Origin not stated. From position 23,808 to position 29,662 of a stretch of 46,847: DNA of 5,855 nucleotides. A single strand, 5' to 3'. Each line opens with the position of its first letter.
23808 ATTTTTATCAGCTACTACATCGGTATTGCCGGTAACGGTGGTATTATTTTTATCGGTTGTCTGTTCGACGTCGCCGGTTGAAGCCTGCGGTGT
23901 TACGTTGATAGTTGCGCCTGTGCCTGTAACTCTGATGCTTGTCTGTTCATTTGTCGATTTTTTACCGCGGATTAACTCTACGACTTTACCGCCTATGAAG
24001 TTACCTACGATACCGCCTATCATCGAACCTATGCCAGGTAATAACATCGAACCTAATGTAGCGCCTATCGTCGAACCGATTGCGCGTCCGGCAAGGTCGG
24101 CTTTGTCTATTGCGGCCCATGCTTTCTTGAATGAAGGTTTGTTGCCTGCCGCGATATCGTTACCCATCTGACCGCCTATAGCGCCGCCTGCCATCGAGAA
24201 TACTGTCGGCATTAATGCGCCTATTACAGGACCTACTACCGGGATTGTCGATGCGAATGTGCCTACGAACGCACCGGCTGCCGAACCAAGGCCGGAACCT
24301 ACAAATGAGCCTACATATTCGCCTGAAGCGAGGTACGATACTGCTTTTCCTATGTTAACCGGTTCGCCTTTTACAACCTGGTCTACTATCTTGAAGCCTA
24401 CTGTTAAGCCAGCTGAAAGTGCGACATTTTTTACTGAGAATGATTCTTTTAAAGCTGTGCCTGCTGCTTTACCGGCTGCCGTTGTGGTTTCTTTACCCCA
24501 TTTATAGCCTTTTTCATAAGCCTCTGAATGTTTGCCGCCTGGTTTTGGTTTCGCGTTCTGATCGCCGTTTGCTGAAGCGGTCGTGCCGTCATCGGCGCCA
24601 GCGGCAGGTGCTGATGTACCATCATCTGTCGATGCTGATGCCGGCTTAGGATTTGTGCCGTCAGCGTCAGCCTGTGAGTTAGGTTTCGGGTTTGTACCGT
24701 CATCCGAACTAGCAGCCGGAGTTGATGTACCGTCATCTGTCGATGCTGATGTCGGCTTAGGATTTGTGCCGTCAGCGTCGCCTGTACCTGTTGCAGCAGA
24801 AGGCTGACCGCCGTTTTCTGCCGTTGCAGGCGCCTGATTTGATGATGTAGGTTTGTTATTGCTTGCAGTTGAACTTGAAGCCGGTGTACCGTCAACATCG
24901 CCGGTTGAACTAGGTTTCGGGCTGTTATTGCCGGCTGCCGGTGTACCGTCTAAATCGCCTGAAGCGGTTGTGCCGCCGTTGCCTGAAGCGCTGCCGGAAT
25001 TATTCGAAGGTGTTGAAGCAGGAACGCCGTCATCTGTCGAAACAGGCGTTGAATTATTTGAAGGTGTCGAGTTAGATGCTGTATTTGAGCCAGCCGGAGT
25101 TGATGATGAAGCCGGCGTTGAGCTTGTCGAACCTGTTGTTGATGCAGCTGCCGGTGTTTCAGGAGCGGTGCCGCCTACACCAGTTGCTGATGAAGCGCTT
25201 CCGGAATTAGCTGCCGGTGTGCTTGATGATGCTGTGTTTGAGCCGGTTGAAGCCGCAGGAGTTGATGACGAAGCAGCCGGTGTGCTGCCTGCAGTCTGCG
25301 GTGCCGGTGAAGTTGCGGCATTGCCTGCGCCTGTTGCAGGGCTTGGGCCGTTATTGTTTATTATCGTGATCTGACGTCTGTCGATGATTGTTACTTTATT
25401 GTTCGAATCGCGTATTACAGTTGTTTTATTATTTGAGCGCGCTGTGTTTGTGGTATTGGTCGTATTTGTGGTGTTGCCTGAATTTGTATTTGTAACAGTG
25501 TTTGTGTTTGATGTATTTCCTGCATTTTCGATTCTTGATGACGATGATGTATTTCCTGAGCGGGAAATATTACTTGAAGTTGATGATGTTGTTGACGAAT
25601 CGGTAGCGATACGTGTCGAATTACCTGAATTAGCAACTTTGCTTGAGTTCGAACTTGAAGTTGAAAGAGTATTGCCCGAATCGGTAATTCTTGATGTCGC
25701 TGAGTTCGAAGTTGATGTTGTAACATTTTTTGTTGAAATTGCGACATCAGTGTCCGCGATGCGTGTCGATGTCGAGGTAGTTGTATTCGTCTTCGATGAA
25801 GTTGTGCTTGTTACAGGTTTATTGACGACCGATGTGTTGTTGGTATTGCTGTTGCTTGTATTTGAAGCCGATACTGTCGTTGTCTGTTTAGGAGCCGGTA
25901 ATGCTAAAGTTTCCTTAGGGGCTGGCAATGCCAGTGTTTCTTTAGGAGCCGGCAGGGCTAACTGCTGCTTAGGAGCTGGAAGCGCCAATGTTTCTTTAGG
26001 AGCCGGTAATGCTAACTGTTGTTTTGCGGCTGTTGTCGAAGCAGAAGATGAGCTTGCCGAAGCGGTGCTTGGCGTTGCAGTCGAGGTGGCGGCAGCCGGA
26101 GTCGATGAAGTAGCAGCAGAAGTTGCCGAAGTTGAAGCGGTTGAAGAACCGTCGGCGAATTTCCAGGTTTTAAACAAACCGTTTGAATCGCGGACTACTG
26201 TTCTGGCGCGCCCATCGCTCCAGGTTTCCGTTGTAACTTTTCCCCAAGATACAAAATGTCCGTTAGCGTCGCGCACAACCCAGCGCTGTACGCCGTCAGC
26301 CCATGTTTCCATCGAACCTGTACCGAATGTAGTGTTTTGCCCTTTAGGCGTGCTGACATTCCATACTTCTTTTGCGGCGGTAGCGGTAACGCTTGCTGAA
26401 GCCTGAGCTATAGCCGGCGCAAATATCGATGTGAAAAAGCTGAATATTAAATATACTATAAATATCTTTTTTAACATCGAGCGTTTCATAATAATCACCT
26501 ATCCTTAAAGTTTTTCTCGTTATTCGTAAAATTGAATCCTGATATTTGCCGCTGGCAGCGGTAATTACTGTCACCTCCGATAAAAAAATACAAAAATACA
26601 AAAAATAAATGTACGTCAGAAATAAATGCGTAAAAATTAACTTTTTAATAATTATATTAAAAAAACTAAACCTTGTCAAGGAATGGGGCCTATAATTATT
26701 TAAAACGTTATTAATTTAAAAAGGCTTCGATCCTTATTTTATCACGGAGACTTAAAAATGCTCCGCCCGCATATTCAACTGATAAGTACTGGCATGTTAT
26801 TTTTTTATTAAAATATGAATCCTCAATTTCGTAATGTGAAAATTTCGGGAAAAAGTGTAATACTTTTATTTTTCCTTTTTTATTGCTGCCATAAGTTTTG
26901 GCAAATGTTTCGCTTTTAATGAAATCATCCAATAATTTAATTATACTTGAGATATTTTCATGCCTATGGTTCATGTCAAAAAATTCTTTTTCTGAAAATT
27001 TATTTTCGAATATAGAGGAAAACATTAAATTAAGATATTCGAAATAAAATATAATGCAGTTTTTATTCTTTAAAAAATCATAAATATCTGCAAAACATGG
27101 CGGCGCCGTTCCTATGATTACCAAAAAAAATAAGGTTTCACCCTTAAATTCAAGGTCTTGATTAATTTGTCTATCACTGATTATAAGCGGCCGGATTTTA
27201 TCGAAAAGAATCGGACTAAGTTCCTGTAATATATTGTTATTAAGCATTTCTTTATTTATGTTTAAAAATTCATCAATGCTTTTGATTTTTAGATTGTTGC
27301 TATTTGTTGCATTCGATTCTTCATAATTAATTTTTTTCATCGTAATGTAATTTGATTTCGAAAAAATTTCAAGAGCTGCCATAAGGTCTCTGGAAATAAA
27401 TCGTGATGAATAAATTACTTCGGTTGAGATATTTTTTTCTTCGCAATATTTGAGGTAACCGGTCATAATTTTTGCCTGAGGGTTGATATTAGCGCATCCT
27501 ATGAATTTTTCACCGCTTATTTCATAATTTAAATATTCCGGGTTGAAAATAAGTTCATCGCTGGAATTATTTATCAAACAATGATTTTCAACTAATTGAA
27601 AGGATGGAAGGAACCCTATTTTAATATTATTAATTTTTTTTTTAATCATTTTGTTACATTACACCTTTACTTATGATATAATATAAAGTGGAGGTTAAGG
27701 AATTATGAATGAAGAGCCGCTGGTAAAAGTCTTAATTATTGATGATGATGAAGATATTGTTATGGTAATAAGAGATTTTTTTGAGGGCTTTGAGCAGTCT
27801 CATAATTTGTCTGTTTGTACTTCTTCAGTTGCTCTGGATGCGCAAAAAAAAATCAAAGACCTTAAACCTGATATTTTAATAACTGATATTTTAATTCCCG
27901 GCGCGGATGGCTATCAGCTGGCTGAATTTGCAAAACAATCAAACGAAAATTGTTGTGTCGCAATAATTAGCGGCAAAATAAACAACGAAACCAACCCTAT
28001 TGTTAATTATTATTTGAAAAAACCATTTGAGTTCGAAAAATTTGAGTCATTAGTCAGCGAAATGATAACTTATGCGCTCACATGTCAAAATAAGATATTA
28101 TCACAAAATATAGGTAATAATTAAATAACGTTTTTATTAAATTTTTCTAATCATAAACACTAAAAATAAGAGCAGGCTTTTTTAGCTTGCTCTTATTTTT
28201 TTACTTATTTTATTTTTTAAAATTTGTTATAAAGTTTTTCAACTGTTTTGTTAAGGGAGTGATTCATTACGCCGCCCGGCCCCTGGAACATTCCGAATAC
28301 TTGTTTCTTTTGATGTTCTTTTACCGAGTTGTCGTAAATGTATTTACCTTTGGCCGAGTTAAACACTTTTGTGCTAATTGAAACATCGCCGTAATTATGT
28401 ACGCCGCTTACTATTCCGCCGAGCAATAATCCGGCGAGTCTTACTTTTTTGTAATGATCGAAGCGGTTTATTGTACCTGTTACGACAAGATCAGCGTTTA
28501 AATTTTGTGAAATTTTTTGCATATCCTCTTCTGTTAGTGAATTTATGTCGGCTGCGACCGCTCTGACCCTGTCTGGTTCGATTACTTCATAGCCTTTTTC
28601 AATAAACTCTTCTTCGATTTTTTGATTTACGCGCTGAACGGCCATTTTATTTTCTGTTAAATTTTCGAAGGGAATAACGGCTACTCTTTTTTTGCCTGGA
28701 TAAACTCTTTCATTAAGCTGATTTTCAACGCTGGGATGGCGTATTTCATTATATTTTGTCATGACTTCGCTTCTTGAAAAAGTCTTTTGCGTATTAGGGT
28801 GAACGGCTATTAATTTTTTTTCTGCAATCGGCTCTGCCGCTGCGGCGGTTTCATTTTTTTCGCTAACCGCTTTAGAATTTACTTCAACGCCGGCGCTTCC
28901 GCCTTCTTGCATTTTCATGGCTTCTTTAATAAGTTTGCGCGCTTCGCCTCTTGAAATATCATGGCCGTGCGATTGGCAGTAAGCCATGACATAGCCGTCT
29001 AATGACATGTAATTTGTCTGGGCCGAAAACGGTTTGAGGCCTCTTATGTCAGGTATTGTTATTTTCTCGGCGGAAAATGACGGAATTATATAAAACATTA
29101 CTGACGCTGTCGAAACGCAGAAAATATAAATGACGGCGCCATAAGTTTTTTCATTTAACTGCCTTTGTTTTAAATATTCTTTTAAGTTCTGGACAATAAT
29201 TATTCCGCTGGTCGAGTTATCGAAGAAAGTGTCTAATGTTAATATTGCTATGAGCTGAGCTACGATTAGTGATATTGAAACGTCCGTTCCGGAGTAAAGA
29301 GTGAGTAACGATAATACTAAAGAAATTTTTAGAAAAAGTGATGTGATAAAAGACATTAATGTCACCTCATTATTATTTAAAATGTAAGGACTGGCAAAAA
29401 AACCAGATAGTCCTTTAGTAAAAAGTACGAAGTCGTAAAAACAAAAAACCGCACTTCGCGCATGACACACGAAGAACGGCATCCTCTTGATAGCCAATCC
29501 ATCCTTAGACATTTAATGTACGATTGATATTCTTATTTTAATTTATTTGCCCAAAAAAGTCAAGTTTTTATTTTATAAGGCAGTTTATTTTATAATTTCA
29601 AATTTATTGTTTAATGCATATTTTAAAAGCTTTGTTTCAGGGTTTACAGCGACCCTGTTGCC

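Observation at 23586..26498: Giant Ser/Thr-rich repetitive secreted protein with duplicated N-terminal module and C-terminal glycine-zipper domain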

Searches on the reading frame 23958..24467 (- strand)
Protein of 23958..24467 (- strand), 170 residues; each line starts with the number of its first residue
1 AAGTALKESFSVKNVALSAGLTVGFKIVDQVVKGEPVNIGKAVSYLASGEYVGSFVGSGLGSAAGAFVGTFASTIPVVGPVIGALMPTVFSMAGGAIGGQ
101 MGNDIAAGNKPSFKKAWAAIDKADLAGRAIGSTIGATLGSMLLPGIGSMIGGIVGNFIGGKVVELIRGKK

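Call 76: find_related_loci(query=A5, collection=genome_contigs, flank=6000)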
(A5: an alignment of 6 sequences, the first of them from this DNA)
Query A5 (170 aa) in genome_contigs; peptide patterns used: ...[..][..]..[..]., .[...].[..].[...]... (x = any residue, [..] = any of these).
185 stretches matched a pattern; 24 encode a relative of the query (tblastn E <= 1e-3); 24 distinct loci.
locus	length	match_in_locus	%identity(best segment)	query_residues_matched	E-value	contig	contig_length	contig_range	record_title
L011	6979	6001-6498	84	5-170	2e-87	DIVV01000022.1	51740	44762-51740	MAG TPA_asm: bacterium UBP16_UBA6123 isolate UBA6123 UBA6123_contig_9503, whole genome shotgun sequence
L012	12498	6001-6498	85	5-170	6e-76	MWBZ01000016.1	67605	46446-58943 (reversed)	MAG: bacterium ADurb.Bin243 isolate ADurb.Bin243 BWY32_contig000016, whole genome shotgun sequence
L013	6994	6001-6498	84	5-170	2e-75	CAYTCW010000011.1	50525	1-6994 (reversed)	MAG TPA_asm: uncultured bacterium isolate SRP192927_co10_55 genome assembly, contig: NODE_280_length_50525_cov_10.188508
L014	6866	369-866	85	5-170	2e-75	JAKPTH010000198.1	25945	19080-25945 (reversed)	MAG: bacterium isolate JPNA_metabat.86 k141_1639632, whole genome shotgun sequence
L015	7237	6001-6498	83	5-170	1e-74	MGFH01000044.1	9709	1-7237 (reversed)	MAG: Candidatus Wallbacteria bacterium GWC2_49_35 gwc2_scaffold_14594, whole genome shotgun sequence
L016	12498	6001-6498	83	5-170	9e-74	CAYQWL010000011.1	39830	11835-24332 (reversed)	MAG TPA_asm: uncultured bacterium isolate SRP263991_co4_139 genome assembly, contig: NODE_1028_length_39830_cov_5.797159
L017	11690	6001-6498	80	5-170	6e-73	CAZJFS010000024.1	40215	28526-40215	MAG TPA_asm: uncultured bacterium isolate SRP089250_co1_123 genome assembly, contig: NODE_1366_length_40215_cov_5.890164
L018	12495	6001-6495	68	6-169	4e-68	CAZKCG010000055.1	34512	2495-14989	MAG TPA_asm: uncultured bacterium isolate SRP302447_co1_224 genome assembly, contig: NODE_3441_length_34512_cov_7.833764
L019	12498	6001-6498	78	5-170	7e-65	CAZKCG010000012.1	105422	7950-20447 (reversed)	MAG TPA_asm: uncultured bacterium isolate SRP302447_co1_224 genome assembly, contig: NODE_668_length_105422_cov_7.934372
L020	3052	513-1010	66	5-169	4e-65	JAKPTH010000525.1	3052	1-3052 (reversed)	MAG: bacterium isolate JPNA_metabat.86 k141_1583529, whole genome shotgun sequence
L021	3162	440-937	66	5-169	8e-65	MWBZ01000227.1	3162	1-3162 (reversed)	MAG: bacterium ADurb.Bin243 isolate ADurb.Bin243 BWY32_contig000227, whole genome shotgun sequence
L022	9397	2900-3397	63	5-169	1e-62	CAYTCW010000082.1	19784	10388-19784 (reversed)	MAG TPA_asm: uncultured bacterium isolate SRP192927_co10_55 genome assembly, contig: NODE_1655_length_19784_cov_10.20396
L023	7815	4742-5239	61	5-169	2e-61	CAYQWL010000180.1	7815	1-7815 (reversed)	MAG TPA_asm: uncultured bacterium isolate SRP263991_co4_139 genome assembly, contig: NODE_15307_length_7815_cov_4.627062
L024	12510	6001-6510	58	1-169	6e-60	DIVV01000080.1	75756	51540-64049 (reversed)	MAG TPA_asm: bacterium UBP16_UBA6123 isolate UBA6123 UBA6123_contig_13079, whole genome shotgun sequence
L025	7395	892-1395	58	3-169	3e-59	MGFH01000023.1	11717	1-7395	MAG: Candidatus Wallbacteria bacterium GWC2_49_35 gwc2_scaffold_12231, whole genome shotgun sequence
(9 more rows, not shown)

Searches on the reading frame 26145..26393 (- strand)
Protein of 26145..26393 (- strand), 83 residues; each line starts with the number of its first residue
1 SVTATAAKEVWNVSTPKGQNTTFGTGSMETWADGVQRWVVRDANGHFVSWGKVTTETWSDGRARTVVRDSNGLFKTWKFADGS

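Call 14: search_protein_families(library=pfam, proteins=[window:26148-26369:-], max_evalue=0.1)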
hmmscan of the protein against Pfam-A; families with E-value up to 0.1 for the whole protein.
seq(74 aa): 1 family
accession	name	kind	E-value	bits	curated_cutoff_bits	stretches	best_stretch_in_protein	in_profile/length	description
PF13456.12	RVT_3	-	0.025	14.9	21.6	0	25-45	12-32/123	Reverse transcriptase-like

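Call 28: find_homologous_proteins(query=window:26145-26393:-, max_evalue=1)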
Query seq(83 aa) (83 aa): 1 proteins with E <= 1 among 2 candidates.
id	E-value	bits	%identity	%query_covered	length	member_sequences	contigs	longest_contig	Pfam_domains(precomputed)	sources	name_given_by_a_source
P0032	3.8e-27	112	67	98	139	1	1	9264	-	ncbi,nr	ncbi:MAG TPA: hypothetical protein PKK26_04955, partial [Candidatus Wallbacteria bacterium]|nr:hypot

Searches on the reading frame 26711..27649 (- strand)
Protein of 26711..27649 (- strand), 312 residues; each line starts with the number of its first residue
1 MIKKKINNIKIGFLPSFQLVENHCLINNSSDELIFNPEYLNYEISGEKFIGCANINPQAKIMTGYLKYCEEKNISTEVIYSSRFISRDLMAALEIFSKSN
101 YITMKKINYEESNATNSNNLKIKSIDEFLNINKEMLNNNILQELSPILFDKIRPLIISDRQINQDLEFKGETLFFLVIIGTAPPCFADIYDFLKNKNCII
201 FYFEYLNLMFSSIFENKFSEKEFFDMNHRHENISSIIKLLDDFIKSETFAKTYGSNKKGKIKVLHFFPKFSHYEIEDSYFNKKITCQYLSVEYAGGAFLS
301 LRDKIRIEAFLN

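Call 14: search_protein_families(library=pfam, proteins=[window:26711-27649:-], max_evalue=0.1)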
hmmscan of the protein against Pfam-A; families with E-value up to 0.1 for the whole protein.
window:26711-27649:- (312 aa): 0 families

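Call 93: search_protein_families(library=ncbifam, proteins=[window:26711-27649:-], max_evalue=0.1)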
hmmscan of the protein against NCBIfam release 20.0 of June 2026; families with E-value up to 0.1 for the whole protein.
window:26711-27649:- (312 aa): 0 families

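Call 94: search_solved_structures(query=window:26711-27649:-, max_evalue=1)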
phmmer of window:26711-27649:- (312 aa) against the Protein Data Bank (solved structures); distinct sequences matched with E-value up to 1: 2.
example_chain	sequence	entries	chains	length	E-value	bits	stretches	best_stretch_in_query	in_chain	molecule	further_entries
7wwc_A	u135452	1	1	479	0.38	13.3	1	101-162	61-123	beta-1,3(4)-glucanase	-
7ww4_A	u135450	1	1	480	0.38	13.3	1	101-162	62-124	beta-1,3(4)-glucanase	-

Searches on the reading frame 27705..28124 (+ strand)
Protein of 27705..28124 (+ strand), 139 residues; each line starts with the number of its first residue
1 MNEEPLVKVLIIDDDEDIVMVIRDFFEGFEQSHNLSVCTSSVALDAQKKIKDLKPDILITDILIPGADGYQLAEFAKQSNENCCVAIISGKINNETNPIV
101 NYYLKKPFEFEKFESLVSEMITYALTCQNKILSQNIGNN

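Call 14: search_protein_families(library=pfam, proteins=[window:27705-28124:+], max_evalue=0.1)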
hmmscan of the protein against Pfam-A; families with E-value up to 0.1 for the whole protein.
window:27705-28124:+ (139 aa): 2 families
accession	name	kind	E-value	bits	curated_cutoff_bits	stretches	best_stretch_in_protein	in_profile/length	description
PF00072.30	Response_reg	-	2.4e-13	50.7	30.2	1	9-114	1-107/111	Response regulator receiver domain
PF09398.16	FOP_dimer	-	0.057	14.1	29.4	0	3-44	6-47/81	FOP N terminal dimerisation domain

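Call 93: search_protein_families(library=ncbifam, proteins=[window:27705-28124:+], max_evalue=0.1)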
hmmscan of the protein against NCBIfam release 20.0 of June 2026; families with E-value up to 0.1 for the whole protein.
window:27705-28124:+ (139 aa): 72 families (the best 25 are shown)
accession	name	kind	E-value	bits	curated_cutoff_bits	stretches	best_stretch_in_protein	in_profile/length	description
TIGR02875.1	spore_0_A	equivalog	6.3e-11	42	200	1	7-125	3-126/262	sporulation transcription factor Spo0A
NF045717.1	DVU0259_DivK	exception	5.1e-10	39.5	160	1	8-121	4-116/117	DVU0259 family response regulator domain-containing protein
TIGR01818.1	ntrC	equivalog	1e-08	34.4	558.6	1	9-124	1-117/463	nitrogen regulation protein NR(I)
NF051850.1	RespRegRprY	equivalog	2.3e-08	33.7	370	1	6-117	4-116/234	response regulator transcription factor RprY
NF051870.1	NAssimRespRegNtrX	equivalog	2.3e-08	33.4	600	1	8-120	3-118/452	nitrogen assimilation response regulator NtrX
NF046022.1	RespRegCpdRBruc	equivalog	3.1e-07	30.4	180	1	7-114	2-110/120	cell cycle two-component system response regulator CpdR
NF047793.1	ResRegPgtA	equivalog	5.1e-07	28.9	650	1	8-91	7-86/414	two-component system response regulator PgtA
NF007969.0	PRK10693.1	equivalog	6.3e-07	28.7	329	1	8-90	9-87/337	two-component system response regulator RssB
TIGR02154.1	PhoB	equivalog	6.6e-07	28.9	296.2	1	8-89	4-81/226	phosphate regulon transcriptional regulator PhoB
NF001965.0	PRK00742.1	subfamily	1.2e-06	27.9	293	1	7-91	4-85/357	chemotaxis-specific protein-glutamate methyltransferase CheB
NF009206.0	PRK12555.1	subfamily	1.5e-06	27.5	342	1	7-99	1-90/340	chemotaxis-specific protein-glutamate methyltransferase CheB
NF045505.1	RR_RssB_Pseudo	equivalog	1.7e-06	27.3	700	1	4-91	3-86/394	two-component system response regulator RssB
NF008176.1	PRK10923.1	equivalog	2e-06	26.7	620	1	8-126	5-124/469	nitrogen regulation protein NR(I)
NF007977.0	PRK10701.1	equivalog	2.1e-06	27.4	330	1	8-84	3-75/241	two-component system response regulator RstA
NF007005.1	PRK09468.1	equivalog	2.8e-06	26.9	331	1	7-109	4-107/237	osmolarity response regulator transcription factor OmpR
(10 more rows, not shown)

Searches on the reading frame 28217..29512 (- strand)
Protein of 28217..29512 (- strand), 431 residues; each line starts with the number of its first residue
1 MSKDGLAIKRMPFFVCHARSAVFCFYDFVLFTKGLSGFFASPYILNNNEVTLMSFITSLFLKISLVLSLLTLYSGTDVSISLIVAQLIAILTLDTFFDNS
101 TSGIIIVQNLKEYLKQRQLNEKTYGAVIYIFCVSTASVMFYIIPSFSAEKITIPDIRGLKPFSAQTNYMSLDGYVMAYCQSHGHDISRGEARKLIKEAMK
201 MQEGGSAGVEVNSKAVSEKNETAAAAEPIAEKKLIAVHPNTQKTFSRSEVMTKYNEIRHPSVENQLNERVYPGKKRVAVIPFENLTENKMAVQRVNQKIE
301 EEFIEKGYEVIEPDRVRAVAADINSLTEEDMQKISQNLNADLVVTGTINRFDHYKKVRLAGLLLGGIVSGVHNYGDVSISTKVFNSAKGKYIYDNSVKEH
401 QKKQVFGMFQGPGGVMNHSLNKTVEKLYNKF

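Call 14: search_protein_families(library=pfam, proteins=[window:28217-29512:-], max_evalue=0.1)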
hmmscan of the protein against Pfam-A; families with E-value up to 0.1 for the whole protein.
window:28217-29512:- (431 aa): 5 families
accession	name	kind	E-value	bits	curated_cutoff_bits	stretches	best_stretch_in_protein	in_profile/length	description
PF17680.6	FlgO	-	0.001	19.3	22.6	1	279-351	22-99/130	FlgO protein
PF03783.19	CsgG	-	0.0017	18.1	20.8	1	326-404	76-155/210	Curli production assembly/transport component CsgG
PF13036.11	LpoB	-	0.0072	16.7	22.3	1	273-353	28-115/147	Peptidoglycan-synthase activator LpoB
PF11684.13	DUF3280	-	0.025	15.3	30.1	1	288-350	25-90/138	Protein of unknown function (DUF2380)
PF01487.21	DHquinase_I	-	0.097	13.2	22.2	0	185-259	74-145/230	Type I 3-dehydroquinase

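Call 93: search_protein_families(library=ncbifam, proteins=[window:28217-29512:-], max_evalue=0.1)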
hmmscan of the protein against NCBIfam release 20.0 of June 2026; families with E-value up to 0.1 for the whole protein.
window:28217-29512:- (431 aa): 0 families
